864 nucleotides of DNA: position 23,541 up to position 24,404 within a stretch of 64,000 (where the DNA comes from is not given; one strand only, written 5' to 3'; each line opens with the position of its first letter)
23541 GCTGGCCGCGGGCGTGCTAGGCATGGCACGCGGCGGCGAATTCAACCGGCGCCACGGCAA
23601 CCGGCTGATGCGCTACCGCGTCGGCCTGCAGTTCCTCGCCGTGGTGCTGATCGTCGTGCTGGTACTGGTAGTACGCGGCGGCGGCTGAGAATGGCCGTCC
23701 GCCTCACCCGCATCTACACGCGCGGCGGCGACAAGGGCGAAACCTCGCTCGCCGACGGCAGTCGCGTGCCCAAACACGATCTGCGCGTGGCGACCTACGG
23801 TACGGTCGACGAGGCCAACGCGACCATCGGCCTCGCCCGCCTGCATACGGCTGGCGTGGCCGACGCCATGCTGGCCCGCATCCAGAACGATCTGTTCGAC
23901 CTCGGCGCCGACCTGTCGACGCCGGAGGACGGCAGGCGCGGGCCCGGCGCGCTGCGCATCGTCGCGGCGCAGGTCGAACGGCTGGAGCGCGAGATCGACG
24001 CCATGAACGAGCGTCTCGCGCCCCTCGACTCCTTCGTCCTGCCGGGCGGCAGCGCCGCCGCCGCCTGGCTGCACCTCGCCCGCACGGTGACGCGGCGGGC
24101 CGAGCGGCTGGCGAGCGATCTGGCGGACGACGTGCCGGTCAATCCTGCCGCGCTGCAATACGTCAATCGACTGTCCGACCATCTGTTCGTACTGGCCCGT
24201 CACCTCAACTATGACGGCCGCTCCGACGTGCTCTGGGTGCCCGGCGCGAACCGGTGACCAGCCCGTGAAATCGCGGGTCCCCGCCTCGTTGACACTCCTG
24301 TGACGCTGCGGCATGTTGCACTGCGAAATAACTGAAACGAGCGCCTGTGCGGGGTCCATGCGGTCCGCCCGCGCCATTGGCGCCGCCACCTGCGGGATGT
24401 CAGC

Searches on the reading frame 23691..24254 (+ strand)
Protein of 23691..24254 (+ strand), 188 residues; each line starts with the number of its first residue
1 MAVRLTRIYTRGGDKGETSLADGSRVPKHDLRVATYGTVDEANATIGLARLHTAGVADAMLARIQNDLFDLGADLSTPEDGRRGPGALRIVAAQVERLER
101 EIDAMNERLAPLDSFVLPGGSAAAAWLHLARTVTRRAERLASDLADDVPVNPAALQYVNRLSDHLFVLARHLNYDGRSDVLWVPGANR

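Call 48: search_protein_families(library=pfam, proteins=[window:23691-24254:+], max_evalue=0.01)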
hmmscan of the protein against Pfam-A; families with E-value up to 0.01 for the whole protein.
window:23691-24254:+ (188 aa): 1 family
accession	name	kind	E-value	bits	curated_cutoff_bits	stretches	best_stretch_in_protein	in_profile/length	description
PF01923.23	Cob_adeno_trans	-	6.1e-63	212.4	24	1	8-171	1-170/171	Cobalamin adenosyltransferase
